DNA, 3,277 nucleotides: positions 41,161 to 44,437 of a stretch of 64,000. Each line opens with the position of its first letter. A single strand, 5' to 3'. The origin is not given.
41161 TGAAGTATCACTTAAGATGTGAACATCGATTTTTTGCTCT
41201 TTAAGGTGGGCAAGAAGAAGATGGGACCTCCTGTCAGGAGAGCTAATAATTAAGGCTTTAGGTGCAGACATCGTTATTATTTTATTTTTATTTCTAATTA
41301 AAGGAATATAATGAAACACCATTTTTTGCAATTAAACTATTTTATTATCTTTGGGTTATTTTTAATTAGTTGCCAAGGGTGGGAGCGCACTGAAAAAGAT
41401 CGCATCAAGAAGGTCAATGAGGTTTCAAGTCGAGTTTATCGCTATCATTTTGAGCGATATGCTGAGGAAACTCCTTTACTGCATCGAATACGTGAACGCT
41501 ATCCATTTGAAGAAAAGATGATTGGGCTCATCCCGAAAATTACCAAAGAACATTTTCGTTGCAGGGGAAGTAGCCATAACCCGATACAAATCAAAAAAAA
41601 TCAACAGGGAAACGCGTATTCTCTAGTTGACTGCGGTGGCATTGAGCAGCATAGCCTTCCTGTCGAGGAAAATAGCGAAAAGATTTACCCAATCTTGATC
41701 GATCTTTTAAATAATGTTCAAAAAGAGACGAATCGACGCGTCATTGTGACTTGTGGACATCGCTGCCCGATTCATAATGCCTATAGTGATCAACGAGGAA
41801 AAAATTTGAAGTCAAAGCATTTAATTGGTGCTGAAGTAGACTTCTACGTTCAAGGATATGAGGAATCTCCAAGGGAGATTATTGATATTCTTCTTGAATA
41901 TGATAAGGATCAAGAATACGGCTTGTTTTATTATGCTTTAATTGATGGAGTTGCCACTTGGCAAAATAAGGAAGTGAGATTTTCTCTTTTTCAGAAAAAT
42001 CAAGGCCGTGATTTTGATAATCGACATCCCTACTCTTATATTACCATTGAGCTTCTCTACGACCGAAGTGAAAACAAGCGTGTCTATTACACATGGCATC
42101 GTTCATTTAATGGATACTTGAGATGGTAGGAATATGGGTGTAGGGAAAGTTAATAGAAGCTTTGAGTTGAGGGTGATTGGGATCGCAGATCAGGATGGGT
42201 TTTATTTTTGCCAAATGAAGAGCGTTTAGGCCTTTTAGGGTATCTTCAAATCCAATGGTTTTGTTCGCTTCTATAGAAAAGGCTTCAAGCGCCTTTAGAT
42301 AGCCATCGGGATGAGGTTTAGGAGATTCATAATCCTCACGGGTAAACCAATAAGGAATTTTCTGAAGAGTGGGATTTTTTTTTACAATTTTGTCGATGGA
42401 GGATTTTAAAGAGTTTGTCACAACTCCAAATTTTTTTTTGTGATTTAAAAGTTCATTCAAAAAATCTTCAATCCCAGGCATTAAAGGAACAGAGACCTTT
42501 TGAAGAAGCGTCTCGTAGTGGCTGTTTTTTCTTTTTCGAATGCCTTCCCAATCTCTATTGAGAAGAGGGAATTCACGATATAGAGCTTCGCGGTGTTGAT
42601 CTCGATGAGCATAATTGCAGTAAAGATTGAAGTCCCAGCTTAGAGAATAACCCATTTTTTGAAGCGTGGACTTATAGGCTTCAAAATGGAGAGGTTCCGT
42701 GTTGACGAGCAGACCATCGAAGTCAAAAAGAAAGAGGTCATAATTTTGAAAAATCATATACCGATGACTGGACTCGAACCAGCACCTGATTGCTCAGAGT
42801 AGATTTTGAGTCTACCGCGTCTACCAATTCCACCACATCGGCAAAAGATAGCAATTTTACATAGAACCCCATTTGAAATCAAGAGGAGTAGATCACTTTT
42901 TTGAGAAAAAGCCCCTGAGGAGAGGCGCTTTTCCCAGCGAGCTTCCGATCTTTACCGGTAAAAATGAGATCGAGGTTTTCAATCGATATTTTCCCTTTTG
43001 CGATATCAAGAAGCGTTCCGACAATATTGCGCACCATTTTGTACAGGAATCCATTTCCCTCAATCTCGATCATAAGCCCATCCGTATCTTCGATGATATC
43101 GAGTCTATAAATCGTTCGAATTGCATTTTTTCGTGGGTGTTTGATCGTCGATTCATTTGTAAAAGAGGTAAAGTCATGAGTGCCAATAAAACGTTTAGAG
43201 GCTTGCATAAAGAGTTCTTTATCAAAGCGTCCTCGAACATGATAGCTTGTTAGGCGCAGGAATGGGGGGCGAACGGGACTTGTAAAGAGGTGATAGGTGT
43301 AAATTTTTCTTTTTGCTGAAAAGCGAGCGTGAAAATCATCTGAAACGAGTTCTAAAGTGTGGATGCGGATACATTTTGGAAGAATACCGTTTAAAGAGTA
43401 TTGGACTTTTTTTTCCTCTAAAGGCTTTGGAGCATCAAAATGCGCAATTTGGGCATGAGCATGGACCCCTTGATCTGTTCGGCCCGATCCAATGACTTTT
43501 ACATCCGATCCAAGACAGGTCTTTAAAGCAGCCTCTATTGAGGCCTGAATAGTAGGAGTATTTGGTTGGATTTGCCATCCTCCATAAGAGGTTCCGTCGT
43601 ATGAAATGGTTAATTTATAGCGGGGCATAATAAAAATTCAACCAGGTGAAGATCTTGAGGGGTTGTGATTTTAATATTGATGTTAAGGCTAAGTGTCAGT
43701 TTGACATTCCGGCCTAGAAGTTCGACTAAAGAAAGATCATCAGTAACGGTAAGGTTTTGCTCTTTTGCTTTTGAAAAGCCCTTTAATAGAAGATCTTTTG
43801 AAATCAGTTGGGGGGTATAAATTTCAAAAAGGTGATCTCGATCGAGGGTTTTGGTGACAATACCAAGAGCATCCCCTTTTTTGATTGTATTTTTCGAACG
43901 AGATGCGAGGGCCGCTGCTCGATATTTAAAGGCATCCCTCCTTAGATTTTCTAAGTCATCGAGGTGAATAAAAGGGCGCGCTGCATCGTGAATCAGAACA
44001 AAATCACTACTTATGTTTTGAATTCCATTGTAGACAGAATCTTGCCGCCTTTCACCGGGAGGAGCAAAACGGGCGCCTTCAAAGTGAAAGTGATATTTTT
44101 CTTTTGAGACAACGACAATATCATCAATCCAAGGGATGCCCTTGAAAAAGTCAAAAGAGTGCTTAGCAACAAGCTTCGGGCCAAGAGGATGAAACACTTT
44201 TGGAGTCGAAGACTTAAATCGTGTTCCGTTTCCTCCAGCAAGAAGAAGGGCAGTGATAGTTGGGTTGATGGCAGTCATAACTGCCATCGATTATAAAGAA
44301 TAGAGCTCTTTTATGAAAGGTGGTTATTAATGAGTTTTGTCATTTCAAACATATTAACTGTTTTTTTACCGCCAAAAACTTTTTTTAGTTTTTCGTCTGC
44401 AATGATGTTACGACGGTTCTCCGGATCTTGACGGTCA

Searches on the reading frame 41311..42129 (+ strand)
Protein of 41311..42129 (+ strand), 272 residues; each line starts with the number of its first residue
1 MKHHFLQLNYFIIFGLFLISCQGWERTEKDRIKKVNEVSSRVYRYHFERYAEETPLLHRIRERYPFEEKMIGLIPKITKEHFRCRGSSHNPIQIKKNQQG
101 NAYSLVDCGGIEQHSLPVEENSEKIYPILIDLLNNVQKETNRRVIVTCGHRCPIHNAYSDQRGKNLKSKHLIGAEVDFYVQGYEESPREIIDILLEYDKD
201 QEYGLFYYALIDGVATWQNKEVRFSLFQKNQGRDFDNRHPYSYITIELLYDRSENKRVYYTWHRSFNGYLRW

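Call 41: search_protein_families(library=pfam, proteins=[window:41311-42129:+])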
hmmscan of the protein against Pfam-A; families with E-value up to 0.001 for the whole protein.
window:41311-42129:+ (272 aa): 2 families
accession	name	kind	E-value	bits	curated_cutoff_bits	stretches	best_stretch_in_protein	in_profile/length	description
PF05951.18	Peptidase_M15_2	-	8.8e-05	22.7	27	1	121-183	49-115/153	Bacterial protein of unknown function (DUF882)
PF08291.16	Peptidase_M15_3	-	0.0008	20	23.2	0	126-184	25-80/108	Peptidase M15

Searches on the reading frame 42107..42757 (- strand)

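Call 41: search_protein_families(library=pfam, proteins=[window:42107-42757:-])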
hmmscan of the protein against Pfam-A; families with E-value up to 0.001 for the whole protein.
window:42107-42757:- (216 aa): 2 families
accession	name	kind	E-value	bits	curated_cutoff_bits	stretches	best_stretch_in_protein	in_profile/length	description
PF13419.12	HAD_2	-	1.6e-27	97.2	23.8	1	10-188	2-176/178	Haloacid dehalogenase-like hydrolase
PF00702.32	Hydrolase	-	3.6e-17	63.8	26.4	1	6-181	1-188/191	haloacid dehalogenase-like hydrolase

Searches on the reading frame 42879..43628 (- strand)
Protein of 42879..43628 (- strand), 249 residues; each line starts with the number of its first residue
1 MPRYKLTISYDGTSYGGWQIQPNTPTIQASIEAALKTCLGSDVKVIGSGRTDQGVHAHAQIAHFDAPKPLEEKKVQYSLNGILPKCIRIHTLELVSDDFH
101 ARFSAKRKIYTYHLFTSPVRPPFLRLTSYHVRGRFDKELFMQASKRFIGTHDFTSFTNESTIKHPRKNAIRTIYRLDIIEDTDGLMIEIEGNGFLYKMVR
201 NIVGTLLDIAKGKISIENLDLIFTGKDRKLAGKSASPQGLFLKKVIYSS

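Call 41: search_protein_families(library=pfam, proteins=[window:42879-43628:-])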
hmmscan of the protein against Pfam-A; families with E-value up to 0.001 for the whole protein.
window:42879-43628:- (249 aa): 1 family
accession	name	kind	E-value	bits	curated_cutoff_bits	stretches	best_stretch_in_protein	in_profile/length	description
PF01416.25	PseudoU_synth_1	-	2e-39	134.8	23.3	2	143-248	1-108/108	tRNA pseudouridine synthase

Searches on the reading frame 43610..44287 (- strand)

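Call 41: search_protein_families(library=pfam, proteins=[window:43610-44287:-])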
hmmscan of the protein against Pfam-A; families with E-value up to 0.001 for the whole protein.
window:43610-44287:- (225 aa): 2 families
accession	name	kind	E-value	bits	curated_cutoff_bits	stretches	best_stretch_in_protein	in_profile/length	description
PF01128.25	IspD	-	5.3e-44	151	27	1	12-220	2-219/221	2-C-methyl-D-erythritol 4-phosphate cytidylyltransferase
PF12804.13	NTP_transf_3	-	1.1e-07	32.6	27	1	13-133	1-125/160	MobA-like NTP transferase domain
